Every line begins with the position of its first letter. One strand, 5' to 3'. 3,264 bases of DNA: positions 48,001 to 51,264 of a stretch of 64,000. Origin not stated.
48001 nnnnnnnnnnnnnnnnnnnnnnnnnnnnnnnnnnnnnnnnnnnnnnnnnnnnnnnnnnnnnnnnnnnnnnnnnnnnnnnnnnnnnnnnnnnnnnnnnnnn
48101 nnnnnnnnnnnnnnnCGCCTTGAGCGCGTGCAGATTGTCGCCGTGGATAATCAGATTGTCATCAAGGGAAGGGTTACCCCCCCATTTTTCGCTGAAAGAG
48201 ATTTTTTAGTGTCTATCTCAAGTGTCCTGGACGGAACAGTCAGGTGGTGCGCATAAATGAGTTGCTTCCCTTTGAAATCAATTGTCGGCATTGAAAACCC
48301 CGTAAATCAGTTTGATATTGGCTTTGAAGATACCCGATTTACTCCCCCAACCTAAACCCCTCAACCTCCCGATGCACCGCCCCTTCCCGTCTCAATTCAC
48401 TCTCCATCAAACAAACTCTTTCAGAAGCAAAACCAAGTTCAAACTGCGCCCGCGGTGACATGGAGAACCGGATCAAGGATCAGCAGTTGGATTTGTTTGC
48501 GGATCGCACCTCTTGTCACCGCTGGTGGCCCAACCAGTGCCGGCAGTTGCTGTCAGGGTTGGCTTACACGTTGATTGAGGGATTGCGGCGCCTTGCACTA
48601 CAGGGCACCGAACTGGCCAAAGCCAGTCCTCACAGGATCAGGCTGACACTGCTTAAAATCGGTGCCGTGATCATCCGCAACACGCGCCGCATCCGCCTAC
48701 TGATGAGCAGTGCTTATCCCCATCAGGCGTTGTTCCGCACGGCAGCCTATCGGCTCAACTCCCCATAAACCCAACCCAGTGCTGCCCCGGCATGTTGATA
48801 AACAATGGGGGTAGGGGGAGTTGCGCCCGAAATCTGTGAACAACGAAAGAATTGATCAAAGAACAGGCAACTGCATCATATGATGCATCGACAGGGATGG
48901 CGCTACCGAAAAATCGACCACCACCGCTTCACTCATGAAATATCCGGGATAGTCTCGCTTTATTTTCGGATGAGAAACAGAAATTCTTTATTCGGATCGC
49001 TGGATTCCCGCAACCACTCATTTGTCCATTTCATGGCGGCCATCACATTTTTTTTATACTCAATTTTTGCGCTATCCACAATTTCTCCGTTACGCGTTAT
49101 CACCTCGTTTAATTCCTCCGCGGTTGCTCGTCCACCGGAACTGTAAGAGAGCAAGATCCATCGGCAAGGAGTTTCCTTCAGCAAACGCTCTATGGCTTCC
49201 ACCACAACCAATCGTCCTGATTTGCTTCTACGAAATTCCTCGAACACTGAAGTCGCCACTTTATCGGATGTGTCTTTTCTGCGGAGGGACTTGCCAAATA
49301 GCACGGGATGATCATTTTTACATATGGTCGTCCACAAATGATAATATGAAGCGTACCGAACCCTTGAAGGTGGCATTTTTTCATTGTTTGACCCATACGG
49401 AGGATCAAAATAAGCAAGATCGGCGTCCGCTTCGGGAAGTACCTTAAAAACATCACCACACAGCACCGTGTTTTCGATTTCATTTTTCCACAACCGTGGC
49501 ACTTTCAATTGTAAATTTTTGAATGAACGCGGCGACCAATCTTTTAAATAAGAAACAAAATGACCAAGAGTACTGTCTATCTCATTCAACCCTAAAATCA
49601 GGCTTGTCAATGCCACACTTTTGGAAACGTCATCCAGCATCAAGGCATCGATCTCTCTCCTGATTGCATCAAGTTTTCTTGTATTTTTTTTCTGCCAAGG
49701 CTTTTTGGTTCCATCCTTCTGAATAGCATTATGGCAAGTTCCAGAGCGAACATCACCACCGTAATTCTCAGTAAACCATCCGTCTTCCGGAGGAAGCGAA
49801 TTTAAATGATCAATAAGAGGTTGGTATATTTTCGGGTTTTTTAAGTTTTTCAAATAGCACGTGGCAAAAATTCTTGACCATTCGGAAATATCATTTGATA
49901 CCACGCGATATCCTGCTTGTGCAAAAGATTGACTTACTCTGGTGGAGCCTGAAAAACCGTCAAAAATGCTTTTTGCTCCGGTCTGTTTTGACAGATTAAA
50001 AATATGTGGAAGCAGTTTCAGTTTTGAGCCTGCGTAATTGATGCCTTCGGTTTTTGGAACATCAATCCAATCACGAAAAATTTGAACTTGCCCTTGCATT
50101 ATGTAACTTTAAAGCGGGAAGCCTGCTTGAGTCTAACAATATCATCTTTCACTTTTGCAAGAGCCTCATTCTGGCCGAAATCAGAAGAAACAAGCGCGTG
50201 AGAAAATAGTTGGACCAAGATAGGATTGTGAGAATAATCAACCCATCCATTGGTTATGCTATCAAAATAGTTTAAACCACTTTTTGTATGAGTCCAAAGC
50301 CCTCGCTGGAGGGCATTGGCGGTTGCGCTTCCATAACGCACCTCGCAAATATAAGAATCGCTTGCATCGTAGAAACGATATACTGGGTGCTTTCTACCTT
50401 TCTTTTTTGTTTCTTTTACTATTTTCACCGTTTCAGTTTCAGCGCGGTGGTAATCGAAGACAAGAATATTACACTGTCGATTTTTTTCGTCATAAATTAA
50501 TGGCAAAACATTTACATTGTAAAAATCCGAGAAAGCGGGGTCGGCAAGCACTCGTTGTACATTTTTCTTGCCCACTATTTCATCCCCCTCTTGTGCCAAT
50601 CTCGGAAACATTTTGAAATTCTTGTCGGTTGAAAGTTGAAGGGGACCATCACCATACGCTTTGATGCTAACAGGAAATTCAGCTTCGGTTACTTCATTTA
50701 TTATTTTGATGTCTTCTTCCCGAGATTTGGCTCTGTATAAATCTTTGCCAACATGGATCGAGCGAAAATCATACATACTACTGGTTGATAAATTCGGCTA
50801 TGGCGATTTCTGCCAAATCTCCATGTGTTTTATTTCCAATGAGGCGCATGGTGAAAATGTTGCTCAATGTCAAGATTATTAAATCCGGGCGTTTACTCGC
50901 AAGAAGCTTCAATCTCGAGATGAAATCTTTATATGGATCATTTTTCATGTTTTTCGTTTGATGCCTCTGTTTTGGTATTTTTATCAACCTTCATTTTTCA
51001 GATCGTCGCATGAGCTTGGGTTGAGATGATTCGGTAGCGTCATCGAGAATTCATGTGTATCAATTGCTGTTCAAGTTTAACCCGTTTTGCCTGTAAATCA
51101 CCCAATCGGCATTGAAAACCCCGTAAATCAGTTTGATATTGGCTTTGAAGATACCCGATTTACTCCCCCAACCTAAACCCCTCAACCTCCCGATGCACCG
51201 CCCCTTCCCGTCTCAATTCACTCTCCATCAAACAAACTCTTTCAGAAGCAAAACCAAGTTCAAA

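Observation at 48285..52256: Array of cassettes separated by copies of the thpR 3' terminus. Two perfect 164-bp direct repeats (A, B) flank the Type II R-M cassette and the IS remnant, and a third diverged native copy (C) follows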

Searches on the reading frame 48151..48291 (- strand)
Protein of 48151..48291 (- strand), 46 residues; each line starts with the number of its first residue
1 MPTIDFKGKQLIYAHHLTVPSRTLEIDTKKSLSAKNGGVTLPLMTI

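Call 25: search_protein_families(library=pfam, proteins=[window:48151-48291:-], max_evalue=10)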
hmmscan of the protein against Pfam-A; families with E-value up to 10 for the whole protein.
window:48151-48291:- (46 aa): 0 families

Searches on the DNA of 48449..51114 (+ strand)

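Call 60: search_dna_similar(query=window:48449-48960:+, collection=plasmids, mode=distant, max_rows=10)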
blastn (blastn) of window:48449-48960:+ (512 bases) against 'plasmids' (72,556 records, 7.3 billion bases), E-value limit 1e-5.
Records with a match: 17; places in all: 30; records where one place covers at least 80% of the query: 0.
Best place of each record, by identity: 80-90% 4; 60-80% 13.
By first word of the organism name: Pseudomonas 4; Marinobacter 4; Shewanella 2; Citrobacter 1; Azotobacter 1; Hydrocarboniclastica 1; Stutzerimonas 1; Methylophaga 1; Halomonas 1; Vreelandella 1.
By predicted mobility (MOB-suite, as given by PLSDB): conjugative 11; non-mobilizable 4; mobilizable 2.
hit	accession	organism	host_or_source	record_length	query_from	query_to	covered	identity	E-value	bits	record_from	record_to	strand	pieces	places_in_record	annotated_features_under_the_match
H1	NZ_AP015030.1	Pseudomonas putida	-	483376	2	279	54%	72.5%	2e-32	147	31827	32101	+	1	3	IS1380-like element ISPa33 family transposase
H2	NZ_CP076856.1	Shewanella decolorationis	sludge,sludge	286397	2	279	54%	72.5%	2e-32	147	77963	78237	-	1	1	IS1380-like element ISPa33 family transposase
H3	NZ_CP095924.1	Pseudomonas aeruginosa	water sink surface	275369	2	279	54%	72.5%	2e-32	147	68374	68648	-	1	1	IS1380-like element ISPa33 family transposase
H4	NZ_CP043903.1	Shewanella sp. LC6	-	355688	2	279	54%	72.5%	2e-32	147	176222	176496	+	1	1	IS1380-like element ISPa33 family transposase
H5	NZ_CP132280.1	Citrobacter youngae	whole organism,sewage sludge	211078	2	279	54%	72.5%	2e-32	147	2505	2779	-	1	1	IS1380-like element ISPa33 family transposase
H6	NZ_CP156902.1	Pseudomonas kurunegalensis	Homo sapiens,stool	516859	2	279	54%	72.5%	2e-32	147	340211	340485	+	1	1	IS1380-like element ISPa33 family transposase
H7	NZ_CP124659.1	Pseudomonas aeruginosa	Homo sapiens,blood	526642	2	279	54%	72.5%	2e-32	147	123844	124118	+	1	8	IS1380-like element ISPa33 family transposase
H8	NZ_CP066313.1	Azotobacter chroococcum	single,soil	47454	1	279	54%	70.6%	3e-28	132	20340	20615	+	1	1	IS1380 family transposase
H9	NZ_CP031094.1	Hydrocarboniclastica marina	-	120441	1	259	51%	71.0%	3e-23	116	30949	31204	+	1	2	IS1380 family transposase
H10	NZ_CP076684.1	Stutzerimonas zhaodongensis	isolated microorganism,Ocean water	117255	3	225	44%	68.3%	8e-11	75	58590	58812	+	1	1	IS1380 family transposase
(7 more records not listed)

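Call 61: get_annotated_region(hit=H1, flank=1600)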
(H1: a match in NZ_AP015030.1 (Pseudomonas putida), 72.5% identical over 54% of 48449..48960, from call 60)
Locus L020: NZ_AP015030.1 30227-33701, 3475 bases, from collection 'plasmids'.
description: Pseudomonas putida strain KF715 plasmid pKF715A, complete sequence
organism: Pseudomonas putida (NCBI taxid 303)
taxonomy: Bacteria; Pseudomonadota; Gammaproteobacteria; Pseudomonadales; Pseudomonadaceae; Pseudomonas; Pseudomonas putida
host: -; source: -; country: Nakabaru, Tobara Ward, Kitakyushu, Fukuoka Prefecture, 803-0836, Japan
typing (MOB-suite, as given by PLSDB): conjugative; replicon IncP; relaxase MOBF,MOBH; mating-pair formation MPF_T
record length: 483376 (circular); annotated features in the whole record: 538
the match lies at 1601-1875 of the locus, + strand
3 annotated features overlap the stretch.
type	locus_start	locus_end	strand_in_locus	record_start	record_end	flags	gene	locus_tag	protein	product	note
CDS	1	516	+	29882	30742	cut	bphD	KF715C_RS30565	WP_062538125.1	2-hydroxy-6-oxo-6-phenylhexa-2,4-dienoate hydrolase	-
CDS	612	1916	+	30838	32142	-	-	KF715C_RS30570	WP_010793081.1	IS1380-like element ISPa33 family transposase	GO:0006313 - DNA transposition [Evidence IEA]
CDS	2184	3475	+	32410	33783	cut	-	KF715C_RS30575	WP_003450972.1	outer membrane protein transport protein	-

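Call 62: get_annotated_region(hit=H2, flank=1600)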
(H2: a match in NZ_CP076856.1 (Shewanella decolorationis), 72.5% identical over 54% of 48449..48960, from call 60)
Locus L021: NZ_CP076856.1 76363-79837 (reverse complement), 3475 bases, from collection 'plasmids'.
description: Shewanella decolorationis strain Ni1-3 plasmid pNi1-3, complete sequence
organism: Shewanella decolorationis (NCBI taxid 256839)
taxonomy: Bacteria; Pseudomonadota; Gammaproteobacteria; Alteromonadales; Shewanellaceae; Shewanella; Shewanella decolorationis
host: -; source: sludge,sludge; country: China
typing (MOB-suite, as given by PLSDB): conjugative; replicon rep_cluster_493; relaxase MOBH; mating-pair formation MPF_F
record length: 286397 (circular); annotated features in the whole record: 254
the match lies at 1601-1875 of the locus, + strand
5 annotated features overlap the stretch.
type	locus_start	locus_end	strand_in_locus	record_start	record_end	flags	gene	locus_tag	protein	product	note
CDS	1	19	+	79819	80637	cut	-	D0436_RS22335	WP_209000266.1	hypothetical protein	-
CDS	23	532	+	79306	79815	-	-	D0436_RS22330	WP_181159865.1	hypothetical protein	-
CDS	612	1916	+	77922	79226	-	-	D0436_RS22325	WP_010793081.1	IS1380-like element ISPa33 family transposase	-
CDS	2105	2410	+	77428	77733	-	-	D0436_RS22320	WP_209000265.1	DUF2845 domain-containing protein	-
CDS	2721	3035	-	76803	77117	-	-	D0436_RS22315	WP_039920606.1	hypothetical protein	-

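Call 80: search_dna_similar(query=window:48950-51114:+, collection=plasmids, mode=distant, max_rows=8)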
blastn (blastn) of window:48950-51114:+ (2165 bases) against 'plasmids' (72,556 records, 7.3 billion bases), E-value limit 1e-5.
No match.

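Call 81: search_dna_similar(query=window:48950-51114:+, collection=phages, mode=distant, max_rows=8)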
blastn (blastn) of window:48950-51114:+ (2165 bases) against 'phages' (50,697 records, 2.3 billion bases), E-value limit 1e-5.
No match.

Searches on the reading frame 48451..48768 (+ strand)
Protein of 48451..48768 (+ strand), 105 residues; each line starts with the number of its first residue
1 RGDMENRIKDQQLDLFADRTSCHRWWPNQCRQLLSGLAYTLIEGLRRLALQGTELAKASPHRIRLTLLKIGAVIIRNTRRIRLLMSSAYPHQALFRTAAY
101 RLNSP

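Call 8: search_protein_families(library=pfam, proteins=[window:48460-48768:+], max_evalue=0.01)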
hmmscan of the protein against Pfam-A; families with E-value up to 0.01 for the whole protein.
window:48460-48768:+ (102 aa): 1 family
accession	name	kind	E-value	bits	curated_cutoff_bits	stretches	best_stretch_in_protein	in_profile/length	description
PF13701.12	DDE_Tnp_1_4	-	8.3e-34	117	34.7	1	1-100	332-431/435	Transposase DDE domain group 1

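Call 49: search_protein_families(library=ncbifam, proteins=[window:48451-48768:+], max_evalue=0.1)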
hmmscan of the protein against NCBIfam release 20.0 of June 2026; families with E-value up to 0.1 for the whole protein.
window:48451-48768:+ (105 aa): 1 family
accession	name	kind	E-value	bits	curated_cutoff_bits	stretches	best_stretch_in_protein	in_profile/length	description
NF033539.1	transpos_IS1380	equivalog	7.5e-26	90.7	180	1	1-88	331-418/419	IS1380 family transposase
